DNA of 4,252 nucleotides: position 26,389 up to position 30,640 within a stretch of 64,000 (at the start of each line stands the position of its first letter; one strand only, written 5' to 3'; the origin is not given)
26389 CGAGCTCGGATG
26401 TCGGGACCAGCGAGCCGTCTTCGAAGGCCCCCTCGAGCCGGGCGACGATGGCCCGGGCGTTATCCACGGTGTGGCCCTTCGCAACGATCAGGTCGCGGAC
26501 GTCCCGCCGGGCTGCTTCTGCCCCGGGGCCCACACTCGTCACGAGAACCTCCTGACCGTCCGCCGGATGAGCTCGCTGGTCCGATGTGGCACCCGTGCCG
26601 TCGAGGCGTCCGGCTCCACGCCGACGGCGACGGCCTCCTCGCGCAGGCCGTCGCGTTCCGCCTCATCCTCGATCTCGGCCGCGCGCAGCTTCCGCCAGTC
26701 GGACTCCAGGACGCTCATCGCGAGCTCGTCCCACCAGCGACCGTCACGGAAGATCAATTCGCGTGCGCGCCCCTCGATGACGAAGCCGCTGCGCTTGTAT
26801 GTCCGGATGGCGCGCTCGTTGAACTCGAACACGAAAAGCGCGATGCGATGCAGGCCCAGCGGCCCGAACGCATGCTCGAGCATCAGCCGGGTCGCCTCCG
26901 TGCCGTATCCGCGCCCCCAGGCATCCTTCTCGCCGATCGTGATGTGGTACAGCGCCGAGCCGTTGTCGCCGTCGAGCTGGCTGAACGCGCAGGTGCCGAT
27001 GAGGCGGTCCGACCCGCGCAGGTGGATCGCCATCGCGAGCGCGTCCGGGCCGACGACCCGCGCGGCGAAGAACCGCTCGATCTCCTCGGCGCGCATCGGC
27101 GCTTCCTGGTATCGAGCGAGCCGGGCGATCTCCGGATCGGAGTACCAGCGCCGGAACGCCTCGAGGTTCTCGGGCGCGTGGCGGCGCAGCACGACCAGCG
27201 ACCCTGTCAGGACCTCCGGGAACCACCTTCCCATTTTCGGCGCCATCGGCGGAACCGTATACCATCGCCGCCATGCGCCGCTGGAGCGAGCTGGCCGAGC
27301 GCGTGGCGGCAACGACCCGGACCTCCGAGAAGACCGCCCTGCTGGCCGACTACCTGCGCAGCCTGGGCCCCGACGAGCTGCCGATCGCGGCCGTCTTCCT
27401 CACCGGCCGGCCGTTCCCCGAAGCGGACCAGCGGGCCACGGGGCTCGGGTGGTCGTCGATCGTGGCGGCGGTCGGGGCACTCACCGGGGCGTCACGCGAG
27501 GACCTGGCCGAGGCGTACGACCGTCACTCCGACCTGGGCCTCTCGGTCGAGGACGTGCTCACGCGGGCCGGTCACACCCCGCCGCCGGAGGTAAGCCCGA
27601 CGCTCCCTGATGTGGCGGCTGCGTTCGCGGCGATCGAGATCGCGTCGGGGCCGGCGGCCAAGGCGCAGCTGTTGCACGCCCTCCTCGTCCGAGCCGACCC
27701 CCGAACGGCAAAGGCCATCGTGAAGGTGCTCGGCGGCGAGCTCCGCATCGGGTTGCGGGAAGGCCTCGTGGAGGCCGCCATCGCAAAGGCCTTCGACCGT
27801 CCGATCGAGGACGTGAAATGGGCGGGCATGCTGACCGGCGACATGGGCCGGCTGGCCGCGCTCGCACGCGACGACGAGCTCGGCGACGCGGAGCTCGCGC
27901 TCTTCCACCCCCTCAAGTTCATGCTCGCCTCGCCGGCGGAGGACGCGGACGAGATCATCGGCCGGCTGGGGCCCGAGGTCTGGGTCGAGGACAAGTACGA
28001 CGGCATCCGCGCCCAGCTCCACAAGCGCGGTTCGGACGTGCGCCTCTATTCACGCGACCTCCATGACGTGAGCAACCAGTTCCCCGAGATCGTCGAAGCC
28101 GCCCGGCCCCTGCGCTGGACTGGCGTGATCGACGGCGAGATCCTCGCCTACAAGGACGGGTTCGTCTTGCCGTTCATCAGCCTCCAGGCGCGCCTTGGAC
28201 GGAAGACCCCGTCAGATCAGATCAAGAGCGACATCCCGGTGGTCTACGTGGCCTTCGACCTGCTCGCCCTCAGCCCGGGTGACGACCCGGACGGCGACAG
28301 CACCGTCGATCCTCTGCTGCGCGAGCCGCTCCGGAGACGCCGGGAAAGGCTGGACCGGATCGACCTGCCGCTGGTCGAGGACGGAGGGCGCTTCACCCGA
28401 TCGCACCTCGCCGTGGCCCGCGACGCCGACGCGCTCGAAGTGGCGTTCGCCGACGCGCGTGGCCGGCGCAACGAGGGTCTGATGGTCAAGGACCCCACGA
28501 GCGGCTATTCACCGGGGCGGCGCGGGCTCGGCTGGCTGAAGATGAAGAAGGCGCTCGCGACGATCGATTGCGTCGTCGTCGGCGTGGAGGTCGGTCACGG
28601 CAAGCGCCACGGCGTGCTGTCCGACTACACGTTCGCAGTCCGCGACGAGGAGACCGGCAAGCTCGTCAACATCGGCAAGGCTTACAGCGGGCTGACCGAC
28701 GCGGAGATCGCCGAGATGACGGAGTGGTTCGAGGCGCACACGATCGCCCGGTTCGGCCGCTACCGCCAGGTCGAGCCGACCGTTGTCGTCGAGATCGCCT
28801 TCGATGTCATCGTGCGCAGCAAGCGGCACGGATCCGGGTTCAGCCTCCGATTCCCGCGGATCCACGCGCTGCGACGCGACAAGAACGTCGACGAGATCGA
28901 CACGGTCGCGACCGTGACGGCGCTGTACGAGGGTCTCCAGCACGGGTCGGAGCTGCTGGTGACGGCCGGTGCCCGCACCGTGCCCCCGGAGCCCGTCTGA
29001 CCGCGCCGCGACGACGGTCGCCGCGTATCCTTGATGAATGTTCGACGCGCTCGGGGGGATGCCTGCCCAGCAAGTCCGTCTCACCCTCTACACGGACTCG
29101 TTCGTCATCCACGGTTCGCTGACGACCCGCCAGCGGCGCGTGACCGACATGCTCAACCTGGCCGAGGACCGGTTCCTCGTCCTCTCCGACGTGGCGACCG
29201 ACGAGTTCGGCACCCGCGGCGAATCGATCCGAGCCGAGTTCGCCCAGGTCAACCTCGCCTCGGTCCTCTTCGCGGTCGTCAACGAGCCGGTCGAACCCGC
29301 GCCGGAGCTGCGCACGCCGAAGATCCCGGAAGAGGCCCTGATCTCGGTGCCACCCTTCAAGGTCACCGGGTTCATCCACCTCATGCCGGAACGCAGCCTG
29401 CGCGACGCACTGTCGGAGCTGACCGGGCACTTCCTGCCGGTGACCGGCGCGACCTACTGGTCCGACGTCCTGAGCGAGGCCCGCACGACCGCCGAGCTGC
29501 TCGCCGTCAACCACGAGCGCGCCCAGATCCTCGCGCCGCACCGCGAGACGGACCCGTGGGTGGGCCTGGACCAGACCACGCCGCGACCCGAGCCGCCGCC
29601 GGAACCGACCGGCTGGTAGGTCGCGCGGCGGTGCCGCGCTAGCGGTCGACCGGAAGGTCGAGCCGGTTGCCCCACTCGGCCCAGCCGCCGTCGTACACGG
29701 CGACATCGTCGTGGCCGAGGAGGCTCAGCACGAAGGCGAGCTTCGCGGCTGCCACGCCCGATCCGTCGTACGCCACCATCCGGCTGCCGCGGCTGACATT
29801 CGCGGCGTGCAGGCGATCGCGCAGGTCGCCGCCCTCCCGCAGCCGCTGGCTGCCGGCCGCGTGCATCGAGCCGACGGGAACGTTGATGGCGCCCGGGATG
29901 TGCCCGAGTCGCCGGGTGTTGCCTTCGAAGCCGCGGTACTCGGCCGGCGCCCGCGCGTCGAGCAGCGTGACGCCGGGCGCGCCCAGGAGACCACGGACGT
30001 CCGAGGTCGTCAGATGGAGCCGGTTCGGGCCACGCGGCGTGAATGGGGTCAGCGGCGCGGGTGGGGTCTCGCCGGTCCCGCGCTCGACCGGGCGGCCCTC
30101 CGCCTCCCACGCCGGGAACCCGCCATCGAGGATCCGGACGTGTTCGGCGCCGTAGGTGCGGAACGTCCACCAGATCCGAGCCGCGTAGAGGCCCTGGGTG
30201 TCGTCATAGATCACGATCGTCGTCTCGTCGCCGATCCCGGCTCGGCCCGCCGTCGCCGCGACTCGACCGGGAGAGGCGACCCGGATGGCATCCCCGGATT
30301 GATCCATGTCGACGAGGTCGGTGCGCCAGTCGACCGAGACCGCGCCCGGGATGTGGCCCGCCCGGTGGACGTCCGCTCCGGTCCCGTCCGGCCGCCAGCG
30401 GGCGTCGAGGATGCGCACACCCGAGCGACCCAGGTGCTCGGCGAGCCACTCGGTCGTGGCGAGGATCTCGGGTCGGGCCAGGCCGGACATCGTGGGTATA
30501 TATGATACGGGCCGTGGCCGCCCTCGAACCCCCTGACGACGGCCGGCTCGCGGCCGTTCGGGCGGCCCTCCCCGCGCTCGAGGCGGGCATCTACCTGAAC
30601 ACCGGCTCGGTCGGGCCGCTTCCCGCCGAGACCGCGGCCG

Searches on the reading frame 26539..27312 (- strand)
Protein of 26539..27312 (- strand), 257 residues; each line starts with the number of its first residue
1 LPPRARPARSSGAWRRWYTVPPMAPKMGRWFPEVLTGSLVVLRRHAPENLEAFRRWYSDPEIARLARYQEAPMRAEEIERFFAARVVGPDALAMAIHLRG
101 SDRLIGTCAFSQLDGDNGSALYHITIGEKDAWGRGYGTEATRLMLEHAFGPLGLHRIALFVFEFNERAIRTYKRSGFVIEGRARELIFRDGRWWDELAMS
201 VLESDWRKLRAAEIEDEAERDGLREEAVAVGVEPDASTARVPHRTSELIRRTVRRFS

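Call 15: search_protein_families(library=pfam, proteins=[window:26539-27312:-], max_evalue=0.001)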
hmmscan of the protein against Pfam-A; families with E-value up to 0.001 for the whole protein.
window:26539-27312:- (257 aa): 4 families
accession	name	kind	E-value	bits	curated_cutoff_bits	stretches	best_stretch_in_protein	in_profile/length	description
PF13302.13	Acetyltransf_3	-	6.2e-23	82.5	25.4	1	41-178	3-138/138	Acetyltransferase (GNAT) domain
PF13420.13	Acetyltransf_4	-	1.9e-12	47.9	24.3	1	47-197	6-154/155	Acetyltransferase (GNAT) domain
PF00583.31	Acetyltransf_1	-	8.4e-12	45.8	20.7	1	54-177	5-116/116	Acetyltransferase (GNAT) family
PF13523.12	Acetyltransf_8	-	1.8e-06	28.1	27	1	114-181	74-141/145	Acetyltransferase (GNAT) domain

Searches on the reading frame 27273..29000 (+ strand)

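Call 15: search_protein_families(library=pfam, proteins=[window:27273-29000:+], max_evalue=0.001)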
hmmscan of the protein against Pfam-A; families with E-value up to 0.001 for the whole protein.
window:27273-29000:+ (575 aa): 3 families
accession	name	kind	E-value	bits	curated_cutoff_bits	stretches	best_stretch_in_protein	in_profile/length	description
PF01068.26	DNA_ligase_A_M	-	3.5e-39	135.1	26.2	1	217-425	2-204/204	ATP dependent DNA ligase domain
PF04675.19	DNA_ligase_A_N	-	1.4e-23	84.4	24.6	1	4-171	5-174/174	DNA ligase N terminus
PF04679.21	DNA_ligase_A_C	-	2.9e-12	47.3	27.5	1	446-537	2-94/94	ATP dependent DNA ligase C terminal region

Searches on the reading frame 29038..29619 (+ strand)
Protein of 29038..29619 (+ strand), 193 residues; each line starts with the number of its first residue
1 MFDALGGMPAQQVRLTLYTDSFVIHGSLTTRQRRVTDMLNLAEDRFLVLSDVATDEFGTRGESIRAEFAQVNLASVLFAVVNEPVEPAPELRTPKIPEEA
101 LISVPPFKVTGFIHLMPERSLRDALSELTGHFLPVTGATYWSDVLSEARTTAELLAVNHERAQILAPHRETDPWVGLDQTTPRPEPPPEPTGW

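Call 15: search_protein_families(library=pfam, proteins=[window:29038-29619:+], max_evalue=0.001)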
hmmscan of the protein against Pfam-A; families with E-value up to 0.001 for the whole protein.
window:29038-29619:+ (193 aa): 1 family
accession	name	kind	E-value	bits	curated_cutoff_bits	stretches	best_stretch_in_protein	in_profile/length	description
PF20660.2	DUF6812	-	3.5e-13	49.8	27.1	2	109-158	2-49/53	Family of unknown function (DUF6812)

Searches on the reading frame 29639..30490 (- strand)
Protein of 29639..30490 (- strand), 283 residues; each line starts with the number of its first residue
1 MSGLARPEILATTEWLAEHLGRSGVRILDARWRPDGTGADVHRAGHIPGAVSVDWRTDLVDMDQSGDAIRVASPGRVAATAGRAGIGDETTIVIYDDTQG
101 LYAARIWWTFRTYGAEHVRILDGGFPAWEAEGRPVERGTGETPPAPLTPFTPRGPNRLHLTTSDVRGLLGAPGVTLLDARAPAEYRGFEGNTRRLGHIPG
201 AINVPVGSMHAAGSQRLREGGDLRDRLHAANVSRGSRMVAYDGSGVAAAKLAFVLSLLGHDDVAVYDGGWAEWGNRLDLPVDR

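Call 15: search_protein_families(library=pfam, proteins=[window:29639-30490:-], max_evalue=0.001)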
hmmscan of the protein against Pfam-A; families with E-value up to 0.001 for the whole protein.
window:29639-30490:- (283 aa): 1 family
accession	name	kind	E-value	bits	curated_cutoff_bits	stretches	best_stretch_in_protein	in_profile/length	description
PF00581.25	Rhodanese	-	9.7e-35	119.5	22.2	2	162-274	2-100/102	Rhodanese-like domain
